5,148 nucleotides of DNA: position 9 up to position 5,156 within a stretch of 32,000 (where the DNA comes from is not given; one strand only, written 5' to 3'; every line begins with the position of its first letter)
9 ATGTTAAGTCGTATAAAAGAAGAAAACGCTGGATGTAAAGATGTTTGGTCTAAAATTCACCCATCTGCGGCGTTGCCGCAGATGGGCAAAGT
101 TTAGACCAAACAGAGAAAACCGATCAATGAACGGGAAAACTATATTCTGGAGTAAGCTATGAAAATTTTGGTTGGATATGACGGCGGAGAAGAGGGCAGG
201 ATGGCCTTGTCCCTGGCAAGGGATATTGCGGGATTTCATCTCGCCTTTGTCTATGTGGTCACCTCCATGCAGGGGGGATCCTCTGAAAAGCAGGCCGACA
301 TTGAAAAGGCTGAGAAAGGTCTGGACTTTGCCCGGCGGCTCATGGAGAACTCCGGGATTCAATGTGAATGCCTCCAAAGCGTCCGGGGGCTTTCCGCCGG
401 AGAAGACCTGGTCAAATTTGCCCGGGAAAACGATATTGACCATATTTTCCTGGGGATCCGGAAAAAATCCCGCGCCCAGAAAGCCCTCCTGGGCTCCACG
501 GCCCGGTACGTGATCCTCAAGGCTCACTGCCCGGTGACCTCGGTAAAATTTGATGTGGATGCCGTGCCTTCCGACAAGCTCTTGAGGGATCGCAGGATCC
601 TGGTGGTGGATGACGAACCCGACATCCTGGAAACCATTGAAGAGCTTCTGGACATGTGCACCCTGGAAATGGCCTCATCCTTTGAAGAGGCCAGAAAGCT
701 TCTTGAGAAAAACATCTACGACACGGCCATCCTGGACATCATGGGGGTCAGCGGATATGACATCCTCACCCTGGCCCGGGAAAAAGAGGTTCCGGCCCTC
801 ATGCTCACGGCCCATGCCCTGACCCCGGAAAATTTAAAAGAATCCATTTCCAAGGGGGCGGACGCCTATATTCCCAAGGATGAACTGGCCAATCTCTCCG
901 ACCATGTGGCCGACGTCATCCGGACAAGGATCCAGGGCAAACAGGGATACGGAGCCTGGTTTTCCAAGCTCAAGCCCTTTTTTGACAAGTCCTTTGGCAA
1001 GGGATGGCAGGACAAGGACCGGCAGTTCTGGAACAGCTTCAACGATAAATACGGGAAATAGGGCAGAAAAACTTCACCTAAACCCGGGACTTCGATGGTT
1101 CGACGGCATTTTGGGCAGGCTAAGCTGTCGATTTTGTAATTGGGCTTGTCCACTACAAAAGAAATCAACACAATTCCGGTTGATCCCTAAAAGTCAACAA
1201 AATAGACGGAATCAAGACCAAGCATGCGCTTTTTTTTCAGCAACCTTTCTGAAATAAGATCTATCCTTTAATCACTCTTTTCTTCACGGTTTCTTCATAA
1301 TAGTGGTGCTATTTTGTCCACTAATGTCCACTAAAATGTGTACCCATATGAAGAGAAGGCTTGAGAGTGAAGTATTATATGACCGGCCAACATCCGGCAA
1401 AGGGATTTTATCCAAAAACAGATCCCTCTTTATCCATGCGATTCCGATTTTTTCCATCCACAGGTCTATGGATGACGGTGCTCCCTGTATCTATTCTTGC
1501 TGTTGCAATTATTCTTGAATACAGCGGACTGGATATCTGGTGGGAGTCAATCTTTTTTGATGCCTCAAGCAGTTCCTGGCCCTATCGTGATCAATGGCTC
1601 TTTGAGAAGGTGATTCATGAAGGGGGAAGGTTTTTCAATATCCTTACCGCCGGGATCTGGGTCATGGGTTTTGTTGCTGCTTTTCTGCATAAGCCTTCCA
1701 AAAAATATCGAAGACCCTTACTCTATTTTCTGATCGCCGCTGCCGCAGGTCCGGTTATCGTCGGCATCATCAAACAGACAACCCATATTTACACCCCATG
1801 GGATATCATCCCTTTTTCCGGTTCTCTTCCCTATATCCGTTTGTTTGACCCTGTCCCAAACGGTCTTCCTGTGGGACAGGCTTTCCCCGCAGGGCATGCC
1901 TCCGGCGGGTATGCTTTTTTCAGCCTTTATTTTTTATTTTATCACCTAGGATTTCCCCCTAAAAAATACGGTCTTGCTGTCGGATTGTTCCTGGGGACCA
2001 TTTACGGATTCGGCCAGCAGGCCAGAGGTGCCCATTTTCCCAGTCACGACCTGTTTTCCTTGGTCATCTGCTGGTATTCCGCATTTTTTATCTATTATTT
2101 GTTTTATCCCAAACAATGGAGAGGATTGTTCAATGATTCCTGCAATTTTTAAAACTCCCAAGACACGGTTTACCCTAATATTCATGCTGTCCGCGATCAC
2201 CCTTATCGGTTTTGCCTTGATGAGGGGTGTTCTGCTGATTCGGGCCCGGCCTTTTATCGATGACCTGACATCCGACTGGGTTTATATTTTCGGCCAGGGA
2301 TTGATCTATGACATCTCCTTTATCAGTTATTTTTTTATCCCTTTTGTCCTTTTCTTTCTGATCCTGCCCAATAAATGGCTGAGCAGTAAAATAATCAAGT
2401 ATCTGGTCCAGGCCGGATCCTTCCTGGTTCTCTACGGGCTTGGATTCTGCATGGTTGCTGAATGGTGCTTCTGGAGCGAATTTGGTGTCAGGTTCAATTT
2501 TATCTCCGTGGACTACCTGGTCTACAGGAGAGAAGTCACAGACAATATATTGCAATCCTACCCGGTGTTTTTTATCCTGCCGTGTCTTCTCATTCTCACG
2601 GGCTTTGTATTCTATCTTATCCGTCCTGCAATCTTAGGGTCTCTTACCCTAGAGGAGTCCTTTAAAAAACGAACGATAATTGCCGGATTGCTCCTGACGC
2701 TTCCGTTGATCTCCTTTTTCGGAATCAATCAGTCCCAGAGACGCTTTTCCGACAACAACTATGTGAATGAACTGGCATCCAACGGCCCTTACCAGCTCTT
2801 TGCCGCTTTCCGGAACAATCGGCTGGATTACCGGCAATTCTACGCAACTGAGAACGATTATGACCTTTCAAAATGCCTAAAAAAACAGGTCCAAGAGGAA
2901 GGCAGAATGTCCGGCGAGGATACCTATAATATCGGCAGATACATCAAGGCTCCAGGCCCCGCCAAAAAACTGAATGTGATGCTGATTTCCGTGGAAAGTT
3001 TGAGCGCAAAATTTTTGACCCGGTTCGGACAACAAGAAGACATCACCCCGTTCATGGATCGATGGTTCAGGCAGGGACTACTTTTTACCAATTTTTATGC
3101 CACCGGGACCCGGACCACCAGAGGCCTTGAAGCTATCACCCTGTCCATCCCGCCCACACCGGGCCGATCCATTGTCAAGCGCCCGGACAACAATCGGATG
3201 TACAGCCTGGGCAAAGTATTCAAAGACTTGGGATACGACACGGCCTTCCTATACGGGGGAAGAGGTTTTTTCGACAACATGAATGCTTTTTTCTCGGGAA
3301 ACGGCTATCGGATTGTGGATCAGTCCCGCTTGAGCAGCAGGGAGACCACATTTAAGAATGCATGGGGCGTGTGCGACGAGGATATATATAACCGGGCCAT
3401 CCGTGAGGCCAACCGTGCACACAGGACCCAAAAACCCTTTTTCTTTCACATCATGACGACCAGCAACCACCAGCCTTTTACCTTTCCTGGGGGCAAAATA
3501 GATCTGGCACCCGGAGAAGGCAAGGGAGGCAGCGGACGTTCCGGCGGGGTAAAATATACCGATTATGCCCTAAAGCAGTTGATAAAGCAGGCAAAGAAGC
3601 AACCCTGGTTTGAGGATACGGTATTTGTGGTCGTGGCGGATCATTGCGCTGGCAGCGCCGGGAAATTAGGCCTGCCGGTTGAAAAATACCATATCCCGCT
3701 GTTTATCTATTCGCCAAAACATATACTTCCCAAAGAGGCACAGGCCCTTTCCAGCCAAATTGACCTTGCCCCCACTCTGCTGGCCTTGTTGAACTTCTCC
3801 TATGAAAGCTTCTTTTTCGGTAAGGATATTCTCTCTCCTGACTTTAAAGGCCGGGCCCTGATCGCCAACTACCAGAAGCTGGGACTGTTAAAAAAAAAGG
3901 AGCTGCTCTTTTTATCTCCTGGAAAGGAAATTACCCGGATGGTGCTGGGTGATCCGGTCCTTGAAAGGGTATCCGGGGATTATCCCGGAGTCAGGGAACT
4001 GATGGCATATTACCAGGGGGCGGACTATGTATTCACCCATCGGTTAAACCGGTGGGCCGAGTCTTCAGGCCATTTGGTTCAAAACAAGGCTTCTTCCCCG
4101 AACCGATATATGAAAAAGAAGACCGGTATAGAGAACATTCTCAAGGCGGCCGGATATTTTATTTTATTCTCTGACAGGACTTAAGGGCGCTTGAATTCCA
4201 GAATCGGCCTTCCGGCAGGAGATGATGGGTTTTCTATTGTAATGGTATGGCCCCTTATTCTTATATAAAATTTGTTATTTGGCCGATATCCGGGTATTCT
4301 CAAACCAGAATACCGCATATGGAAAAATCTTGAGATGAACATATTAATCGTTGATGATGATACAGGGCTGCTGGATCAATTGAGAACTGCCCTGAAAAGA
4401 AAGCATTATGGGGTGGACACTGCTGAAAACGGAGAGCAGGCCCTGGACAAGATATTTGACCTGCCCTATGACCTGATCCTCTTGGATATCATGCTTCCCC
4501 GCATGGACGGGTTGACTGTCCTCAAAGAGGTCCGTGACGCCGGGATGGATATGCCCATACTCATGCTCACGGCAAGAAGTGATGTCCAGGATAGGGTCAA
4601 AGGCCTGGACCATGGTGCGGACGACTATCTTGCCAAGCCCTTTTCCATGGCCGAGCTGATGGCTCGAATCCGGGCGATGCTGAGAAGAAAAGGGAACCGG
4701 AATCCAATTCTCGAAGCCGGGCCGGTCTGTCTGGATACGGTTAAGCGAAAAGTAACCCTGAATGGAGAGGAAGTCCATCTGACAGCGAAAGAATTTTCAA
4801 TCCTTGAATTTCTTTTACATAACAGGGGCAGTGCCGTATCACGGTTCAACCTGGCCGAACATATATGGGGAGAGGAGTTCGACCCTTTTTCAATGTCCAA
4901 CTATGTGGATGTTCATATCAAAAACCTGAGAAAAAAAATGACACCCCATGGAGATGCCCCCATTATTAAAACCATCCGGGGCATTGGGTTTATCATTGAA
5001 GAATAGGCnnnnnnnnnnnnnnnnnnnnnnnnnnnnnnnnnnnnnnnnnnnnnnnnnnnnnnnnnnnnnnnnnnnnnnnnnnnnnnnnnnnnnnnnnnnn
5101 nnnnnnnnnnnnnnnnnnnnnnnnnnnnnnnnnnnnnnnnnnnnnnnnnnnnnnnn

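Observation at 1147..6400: PAP2 phosphatase + LtaS/sulfatase-type transferase + OmpR/HK pair: self-contained envelope-remodelling module with a tandem-repeat regulator box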

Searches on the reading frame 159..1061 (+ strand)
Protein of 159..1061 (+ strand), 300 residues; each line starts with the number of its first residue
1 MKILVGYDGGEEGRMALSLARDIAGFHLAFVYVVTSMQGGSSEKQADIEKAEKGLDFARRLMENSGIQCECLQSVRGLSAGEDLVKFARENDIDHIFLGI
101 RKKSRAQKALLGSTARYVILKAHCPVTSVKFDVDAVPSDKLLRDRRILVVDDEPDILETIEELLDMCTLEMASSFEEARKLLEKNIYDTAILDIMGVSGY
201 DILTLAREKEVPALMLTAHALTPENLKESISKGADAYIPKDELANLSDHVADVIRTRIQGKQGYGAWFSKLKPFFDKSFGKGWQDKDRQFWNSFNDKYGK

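Call 4: search_protein_families(library=pfam, proteins=[window:159-1061:+])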
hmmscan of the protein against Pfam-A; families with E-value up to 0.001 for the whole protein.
window:159-1061:+ (300 aa): 2 families
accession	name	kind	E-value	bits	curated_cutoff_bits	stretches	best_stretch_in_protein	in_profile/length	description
PF00582.32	Usp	-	3.6e-17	63.7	24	1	2-130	4-141/141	Universal stress protein family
PF00072.30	Response_reg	-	3.3e-13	50.2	30.2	1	147-243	1-103/111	Response regulator receiver domain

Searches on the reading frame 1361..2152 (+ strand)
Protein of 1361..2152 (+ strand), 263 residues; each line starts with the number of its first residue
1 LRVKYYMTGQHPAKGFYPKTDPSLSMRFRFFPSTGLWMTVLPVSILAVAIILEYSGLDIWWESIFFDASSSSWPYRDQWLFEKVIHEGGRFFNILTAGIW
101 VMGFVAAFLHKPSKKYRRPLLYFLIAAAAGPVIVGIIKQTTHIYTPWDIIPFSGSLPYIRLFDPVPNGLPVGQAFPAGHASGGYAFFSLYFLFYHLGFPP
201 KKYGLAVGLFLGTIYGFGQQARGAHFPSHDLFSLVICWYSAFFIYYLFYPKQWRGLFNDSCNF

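Call 4: search_protein_families(library=pfam, proteins=[window:1361-2152:+])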
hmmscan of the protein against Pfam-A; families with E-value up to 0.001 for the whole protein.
window:1361-2152:+ (263 aa): 1 family
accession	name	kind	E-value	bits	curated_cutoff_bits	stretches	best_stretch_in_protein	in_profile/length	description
PF01569.27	PAP2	-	4e-11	43.2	27.2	1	120-251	2-128/130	PAP2 superfamily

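Call 9: search_protein_families(library=ncbifam, proteins=[window:1379-2152:+], max_evalue=0.001)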
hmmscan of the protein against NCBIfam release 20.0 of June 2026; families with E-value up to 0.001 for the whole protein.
window:1379-2152:+ (257 aa): 3 families
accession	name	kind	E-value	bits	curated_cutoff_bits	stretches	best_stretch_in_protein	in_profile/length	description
NF028538.0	PAP2_lipid_A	equivalog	1.8e-17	63.6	275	1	111-244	103-233/234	PAP2 family lipid A phosphatase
NF028536.0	PAP2_near_MCR1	equivalog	1.2e-13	51.3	475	1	105-243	98-234/237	PAP2 family protein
NF045633.1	LipidAPhtaseLpxF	equivalog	8.1e-06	25.9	400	1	37-243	12-217/217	lipid A 4'-phosphatase LpxF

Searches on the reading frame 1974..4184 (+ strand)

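Call 4: search_protein_families(library=pfam, proteins=[window:1974-4184:+])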
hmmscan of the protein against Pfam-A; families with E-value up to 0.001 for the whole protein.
window:1974-4184:+ (736 aa): 2 families
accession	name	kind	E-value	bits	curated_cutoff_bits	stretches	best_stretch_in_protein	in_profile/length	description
PF00884.28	Sulfatase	-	5.3e-45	154.5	25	1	334-607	2-300/301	Sulfatase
PF01663.27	Phosphodiest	-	0.00022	21.4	23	0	525-561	187-223/342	Type I phosphodiesterase / nucleotide pyrophosphatase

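Call 9: search_protein_families(library=ncbifam, proteins=[window:2133-4184:+], max_evalue=0.001)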
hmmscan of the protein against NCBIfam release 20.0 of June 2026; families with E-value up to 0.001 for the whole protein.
window:2133-4184:+ (683 aa): 7 families
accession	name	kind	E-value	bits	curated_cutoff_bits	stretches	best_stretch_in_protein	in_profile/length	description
NF053595.1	LptchSynLtaSGpos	equivalog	1e-22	80.5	970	1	203-572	173-546/626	lipoteichoic acid synthase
NF009027.0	PRK12363.1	equivalog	4.7e-17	61.9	572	1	358-578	241-467/703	phosphoglycerol transferase I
NF003000.0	PRK03776.1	equivalog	6e-13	47.7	574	1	277-506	159-397/763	phosphatidylglycerol--membrane-oligosaccharide glycerophosphotransferase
NF045661.1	HdlasePehA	equivalog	1.1e-07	30.9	900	0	471-558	286-380/506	phosphoric/sulfuric ester hydrolase PehA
TIGR03417.1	chol_sulfatase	equivalog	9.4e-07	28.1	433.45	1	471-558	257-349/500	choline-sulfatase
NF038282.1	LapC_YejM_PbgA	exception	0.00015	20.2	825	0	274-575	253-525/584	LPS biosynthesis-modulating metalloenzyme YejM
NF010322.0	PRK13759.1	equivalog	0.00021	20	481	0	278-371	5-100/486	arylsulfatase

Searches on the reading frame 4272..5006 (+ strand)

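Call 4: search_protein_families(library=pfam, proteins=[window:4272-5006:+])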
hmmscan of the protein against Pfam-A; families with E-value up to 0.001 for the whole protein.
window:4272-5006:+ (244 aa): 2 families
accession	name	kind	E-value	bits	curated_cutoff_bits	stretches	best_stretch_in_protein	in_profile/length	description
PF00072.30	Response_reg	-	9.8e-33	113.1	30.2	1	24-134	1-111/111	Response regulator receiver domain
PF00486.34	Trans_reg_C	-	6e-24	84.3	26.2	1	165-241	1-76/77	Transcriptional regulatory protein, C terminal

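Call 9: search_protein_families(library=ncbifam, proteins=[window:4335-5006:+], max_evalue=0.001)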
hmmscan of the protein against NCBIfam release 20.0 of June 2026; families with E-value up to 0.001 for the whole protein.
window:4335-5006:+ (223 aa): 100 families (the best 25 are shown)
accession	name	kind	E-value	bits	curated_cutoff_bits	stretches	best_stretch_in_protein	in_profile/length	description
TIGR01387.1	cztR_silR_copR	subfamily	1.4e-59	201.4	279.2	1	3-220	1-217/218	heavy metal response regulator transcription factor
NF045944.1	ResRegRpaBCyano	equivalog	2.7e-59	200.3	330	1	4-222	1-228/229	response regulator transcription factor RpaB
NF007928.2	PRK10643.1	equivalog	5.7e-58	196.1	330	1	1-220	1-215/216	two-component system response regulator PmrA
TIGR02154.1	PhoB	equivalog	7.1e-58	195.6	296.2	1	2-220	4-224/226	phosphate regulon transcriptional regulator PhoB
NF040689.1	MtrAB_MtrA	equivalog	4e-56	189.8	300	1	3-219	1-216/219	MtrAB system response regulator MtrA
NF041734.1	resp_reg_RppA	equivalog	4.4e-55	186.5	250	1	1-221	1-227/229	two-component system response regulator RppA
NF008567.0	PRK11517.1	equivalog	1.3e-52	178.4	353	1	1-221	1-218/223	response regulator transcription factor HprR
NF007346.1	PRK09836.1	equivalog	2.8e-52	177.7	420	1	1-222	1-222/227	copper/silver response regulator transcription factor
NF045991.1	RespRegCtrARhodob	equivalog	4.9e-52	176.9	350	1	1-222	1-222/224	response regulator transcription factor CtrA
NF053854.1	RespRegPhoBBctds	equivalog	8e-52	175.8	270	1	3-221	1-224/225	two-component system response regulator PhoB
NF007663.1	PRK10336.1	equivalog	1.8e-50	171.7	345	1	1-221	1-216/219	quorum sensing response regulator transcription factor QseB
NF033117.2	vanR_ACDEGLN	exception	2.1e-50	171.4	350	1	3-222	1-226/226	VanR-ABDEGLN family response regulator transcription factor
NF012023.0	PRK15479.1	equivalog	2.1e-49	168.1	337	1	1-222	1-218/224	transcriptional regulator TctD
NF040534.1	resp_reg_YycF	equivalog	7.6e-49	166.1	340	1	2-222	2-228/231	response regulator YycF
NF007005.1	PRK09468.1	equivalog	9.7e-49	165.9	331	1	2-220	5-230/237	osmolarity response regulator transcription factor OmpR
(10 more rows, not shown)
